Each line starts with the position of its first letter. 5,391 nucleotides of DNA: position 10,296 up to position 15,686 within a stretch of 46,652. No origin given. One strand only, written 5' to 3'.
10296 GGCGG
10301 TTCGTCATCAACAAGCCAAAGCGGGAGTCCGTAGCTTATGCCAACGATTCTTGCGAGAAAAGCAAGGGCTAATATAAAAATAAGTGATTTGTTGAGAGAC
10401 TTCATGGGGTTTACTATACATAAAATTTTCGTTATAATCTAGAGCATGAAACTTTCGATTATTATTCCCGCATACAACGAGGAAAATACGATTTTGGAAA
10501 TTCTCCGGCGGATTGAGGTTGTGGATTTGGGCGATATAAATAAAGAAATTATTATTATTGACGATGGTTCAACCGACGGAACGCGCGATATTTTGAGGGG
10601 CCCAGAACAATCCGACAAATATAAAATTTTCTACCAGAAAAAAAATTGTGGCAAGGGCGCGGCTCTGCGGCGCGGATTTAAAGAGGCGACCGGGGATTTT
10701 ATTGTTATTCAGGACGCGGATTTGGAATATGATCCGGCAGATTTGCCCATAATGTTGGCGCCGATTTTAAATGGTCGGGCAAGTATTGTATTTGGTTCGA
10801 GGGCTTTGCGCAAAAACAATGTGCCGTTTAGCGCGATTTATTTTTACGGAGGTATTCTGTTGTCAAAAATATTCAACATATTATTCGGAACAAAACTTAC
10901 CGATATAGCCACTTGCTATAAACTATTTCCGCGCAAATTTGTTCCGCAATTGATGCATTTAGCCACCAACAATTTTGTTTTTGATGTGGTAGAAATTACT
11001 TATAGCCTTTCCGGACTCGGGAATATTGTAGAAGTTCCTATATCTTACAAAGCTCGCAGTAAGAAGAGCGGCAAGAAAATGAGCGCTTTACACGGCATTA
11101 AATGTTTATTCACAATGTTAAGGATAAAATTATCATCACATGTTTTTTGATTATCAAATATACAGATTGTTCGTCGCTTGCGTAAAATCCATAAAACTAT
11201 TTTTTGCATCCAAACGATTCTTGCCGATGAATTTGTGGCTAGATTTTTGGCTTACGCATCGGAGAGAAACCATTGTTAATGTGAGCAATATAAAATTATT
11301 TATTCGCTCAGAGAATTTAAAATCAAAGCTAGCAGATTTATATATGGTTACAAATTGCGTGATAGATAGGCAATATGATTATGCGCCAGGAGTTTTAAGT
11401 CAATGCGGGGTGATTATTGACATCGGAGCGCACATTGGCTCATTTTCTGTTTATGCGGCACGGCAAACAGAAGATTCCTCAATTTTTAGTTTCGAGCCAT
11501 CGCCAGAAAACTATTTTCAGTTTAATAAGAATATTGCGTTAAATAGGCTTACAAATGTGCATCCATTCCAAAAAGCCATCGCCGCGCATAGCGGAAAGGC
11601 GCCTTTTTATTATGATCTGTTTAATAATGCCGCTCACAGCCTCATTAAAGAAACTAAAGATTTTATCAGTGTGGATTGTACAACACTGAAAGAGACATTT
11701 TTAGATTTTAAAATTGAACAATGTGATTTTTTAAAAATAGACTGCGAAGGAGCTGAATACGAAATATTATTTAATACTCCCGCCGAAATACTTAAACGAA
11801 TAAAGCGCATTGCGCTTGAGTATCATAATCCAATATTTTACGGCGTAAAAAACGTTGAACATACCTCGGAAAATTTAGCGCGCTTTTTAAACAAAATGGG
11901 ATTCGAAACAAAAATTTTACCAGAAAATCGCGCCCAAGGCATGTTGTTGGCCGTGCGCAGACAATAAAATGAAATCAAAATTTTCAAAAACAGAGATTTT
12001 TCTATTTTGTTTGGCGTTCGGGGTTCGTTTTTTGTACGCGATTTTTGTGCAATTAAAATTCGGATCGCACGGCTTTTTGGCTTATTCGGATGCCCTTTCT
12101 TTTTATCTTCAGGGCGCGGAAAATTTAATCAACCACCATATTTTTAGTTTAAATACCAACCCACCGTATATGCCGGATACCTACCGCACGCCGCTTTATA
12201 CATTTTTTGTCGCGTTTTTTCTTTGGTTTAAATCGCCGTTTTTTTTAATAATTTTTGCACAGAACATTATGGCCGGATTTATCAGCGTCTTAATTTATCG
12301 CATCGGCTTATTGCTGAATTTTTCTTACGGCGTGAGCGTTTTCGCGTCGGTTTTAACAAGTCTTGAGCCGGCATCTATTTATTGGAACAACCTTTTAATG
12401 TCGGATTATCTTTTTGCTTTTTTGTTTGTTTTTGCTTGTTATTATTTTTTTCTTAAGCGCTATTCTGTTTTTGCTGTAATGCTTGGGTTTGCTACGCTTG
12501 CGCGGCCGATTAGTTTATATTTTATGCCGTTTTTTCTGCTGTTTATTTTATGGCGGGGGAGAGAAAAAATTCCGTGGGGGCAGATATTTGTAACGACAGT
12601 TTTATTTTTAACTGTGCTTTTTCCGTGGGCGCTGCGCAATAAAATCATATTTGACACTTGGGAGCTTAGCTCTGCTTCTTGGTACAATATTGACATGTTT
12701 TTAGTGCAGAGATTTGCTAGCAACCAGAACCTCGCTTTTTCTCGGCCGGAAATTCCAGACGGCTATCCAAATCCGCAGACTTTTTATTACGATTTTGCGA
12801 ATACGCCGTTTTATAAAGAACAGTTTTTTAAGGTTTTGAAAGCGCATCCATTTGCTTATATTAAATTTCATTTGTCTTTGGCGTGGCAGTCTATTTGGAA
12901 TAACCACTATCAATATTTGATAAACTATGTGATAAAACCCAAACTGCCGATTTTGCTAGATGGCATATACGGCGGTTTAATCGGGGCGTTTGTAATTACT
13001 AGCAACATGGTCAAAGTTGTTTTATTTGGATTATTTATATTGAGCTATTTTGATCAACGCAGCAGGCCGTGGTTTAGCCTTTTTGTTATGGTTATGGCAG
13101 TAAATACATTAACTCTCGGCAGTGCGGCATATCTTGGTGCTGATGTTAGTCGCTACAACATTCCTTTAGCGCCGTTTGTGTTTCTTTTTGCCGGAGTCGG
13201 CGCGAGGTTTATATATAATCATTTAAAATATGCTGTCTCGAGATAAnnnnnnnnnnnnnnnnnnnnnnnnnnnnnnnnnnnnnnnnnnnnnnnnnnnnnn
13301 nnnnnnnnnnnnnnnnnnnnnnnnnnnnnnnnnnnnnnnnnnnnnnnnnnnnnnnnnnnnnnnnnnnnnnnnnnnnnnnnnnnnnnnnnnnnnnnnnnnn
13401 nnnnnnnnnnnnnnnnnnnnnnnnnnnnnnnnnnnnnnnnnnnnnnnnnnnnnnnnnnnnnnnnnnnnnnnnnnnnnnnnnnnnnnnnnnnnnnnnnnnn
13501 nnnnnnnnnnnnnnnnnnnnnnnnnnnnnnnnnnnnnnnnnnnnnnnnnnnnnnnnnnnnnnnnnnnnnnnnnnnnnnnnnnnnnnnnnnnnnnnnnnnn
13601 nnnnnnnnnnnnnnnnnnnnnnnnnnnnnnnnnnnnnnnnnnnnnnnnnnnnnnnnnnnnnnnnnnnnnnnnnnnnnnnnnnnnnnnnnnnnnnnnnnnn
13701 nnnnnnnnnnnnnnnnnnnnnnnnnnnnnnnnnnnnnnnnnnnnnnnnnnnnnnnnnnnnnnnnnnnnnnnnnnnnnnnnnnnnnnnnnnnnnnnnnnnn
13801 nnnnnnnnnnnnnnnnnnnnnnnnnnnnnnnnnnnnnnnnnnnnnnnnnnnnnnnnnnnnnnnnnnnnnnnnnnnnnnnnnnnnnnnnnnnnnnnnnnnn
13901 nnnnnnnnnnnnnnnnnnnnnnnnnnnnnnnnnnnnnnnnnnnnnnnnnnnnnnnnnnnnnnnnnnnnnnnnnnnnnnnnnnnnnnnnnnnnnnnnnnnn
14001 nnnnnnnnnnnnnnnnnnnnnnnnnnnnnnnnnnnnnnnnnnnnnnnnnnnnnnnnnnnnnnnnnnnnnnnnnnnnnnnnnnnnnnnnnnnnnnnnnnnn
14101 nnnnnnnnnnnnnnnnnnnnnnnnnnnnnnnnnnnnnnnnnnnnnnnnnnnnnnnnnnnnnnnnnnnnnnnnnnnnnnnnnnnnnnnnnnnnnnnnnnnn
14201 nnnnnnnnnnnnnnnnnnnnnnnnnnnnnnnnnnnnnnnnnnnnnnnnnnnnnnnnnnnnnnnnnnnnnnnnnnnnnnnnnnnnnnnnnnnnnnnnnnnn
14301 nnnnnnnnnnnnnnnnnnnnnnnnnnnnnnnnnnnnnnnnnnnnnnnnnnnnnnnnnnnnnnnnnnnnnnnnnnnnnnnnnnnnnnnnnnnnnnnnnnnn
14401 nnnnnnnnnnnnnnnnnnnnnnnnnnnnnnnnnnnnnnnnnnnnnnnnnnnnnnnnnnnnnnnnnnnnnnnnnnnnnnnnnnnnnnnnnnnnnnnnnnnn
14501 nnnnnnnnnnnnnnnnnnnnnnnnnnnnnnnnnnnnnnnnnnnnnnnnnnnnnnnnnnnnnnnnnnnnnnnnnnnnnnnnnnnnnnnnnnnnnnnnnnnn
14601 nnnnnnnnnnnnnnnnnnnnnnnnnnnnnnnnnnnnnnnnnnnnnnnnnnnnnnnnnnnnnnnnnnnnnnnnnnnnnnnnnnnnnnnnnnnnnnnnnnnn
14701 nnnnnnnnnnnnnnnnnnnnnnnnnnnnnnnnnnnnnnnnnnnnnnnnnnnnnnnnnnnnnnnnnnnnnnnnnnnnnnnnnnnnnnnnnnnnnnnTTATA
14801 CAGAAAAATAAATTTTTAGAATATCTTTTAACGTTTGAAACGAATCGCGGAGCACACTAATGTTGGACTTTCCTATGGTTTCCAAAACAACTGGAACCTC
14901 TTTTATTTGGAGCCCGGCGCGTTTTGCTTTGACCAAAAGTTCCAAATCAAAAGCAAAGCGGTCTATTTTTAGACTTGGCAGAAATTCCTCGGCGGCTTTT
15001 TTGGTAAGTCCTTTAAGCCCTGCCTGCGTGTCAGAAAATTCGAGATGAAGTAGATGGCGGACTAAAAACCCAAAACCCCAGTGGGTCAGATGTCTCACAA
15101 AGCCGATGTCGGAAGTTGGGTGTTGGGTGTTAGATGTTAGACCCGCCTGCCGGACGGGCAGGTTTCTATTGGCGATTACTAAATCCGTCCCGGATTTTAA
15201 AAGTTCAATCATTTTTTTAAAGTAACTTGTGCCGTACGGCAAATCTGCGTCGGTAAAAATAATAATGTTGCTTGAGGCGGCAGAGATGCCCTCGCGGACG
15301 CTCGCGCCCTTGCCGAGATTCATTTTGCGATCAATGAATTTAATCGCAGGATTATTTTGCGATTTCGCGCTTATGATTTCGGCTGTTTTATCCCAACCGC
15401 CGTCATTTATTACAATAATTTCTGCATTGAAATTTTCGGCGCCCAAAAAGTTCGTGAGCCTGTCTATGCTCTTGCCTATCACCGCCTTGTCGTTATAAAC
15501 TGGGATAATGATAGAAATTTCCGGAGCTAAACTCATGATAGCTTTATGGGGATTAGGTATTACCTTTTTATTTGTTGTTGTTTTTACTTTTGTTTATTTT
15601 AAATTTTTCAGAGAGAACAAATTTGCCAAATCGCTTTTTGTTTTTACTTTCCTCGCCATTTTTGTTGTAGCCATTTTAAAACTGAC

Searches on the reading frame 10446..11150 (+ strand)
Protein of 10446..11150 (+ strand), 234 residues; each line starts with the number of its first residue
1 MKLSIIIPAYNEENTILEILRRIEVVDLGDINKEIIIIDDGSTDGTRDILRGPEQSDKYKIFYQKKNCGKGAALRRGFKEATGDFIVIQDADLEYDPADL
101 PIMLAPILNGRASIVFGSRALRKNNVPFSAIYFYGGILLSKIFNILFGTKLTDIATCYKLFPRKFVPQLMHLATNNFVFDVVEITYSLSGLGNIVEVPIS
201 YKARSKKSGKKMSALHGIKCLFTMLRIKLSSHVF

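Call 7: search_protein_families(library=pfam, proteins=[window:10446-11150:+], max_evalue=0.001)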
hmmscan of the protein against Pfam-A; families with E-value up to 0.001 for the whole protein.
window:10446-11150:+ (234 aa): 3 families
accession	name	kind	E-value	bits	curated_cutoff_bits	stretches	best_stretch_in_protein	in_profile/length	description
PF00535.33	Glycos_transf_2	-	1e-33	117.1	23.3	1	4-165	1-163/168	Glycosyl transferase family 2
PF13641.12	Glyco_tranf_2_3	-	1.2e-08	35.7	27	1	3-126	3-130/230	Glycosyltransferase like family 2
PF10111.15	Glyco_tranf_2_2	-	9.5e-08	32.3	27.3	1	4-93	1-92/276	Glycosyltransferase like family 2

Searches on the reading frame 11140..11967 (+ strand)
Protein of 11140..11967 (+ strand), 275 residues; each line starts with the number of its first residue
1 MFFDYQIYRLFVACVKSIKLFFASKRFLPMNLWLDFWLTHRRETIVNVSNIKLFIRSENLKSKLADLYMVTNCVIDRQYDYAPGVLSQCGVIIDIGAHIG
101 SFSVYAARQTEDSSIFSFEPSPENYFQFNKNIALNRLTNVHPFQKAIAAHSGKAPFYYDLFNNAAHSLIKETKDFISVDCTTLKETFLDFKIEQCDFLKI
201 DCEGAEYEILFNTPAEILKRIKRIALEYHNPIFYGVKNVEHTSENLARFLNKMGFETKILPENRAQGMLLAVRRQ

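Call 7: search_protein_families(library=pfam, proteins=[window:11140-11967:+], max_evalue=0.001)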
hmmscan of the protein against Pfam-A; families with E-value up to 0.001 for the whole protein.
window:11140-11967:+ (275 aa): 3 families
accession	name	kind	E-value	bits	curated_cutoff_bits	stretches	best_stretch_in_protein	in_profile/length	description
PF05050.19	Methyltransf_21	-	2e-18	67.5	22.7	1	94-256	1-172/173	Methyltransferase FkbM domain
PF05575.17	V_cholerae_RfbT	-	5.6e-09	36.2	27.9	1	91-212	82-209/286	Vibrio cholerae RfbT protein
PF02475.24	TRM5-TYW2_MTfase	-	1.7e-05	25.3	28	1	88-181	36-125/164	TRM5/TYW2 methyltransferase domain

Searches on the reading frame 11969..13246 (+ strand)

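Call 7: search_protein_families(library=pfam, proteins=[window:11969-13246:+], max_evalue=0.001)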
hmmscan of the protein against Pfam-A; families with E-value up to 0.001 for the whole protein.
window:11969-13246:+ (425 aa): 0 families

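Call 58: search_protein_families(library=pfam, proteins=[window:11969-13246:+], max_evalue=1)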
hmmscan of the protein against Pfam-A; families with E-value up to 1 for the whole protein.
window:11969-13246:+ (425 aa): 0 families

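Call 71: search_protein_families(library=ncbifam, proteins=[window:11969-13246:+], max_evalue=0.1)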
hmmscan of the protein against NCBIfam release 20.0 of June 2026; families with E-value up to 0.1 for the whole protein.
window:11969-13246:+ (425 aa): 1 family
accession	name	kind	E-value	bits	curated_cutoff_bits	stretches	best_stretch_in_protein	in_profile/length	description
NF046093.1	AZOBR_p60025_fam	subfamily_domain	2.7e-06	26.8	150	1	72-210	92-224/232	AZOBR_p60025 family cell surface glycopolymer formation protein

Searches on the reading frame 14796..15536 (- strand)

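Call 7: search_protein_families(library=pfam, proteins=[window:14796-15536:-], max_evalue=0.001)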
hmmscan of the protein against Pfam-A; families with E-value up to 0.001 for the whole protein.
window:14796-15536:- (246 aa): 3 families
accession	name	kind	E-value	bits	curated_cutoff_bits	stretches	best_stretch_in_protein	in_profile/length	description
PF00535.33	Glycos_transf_2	-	2.7e-25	89.7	23.3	1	8-169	1-151/168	Glycosyl transferase family 2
PF10111.15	Glyco_tranf_2_2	-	1.4e-10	41.6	27.3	1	8-115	1-108/276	Glycosyltransferase like family 2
PF13641.12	Glyco_tranf_2_3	-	3.4e-07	31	27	1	5-121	1-120/230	Glycosyltransferase like family 2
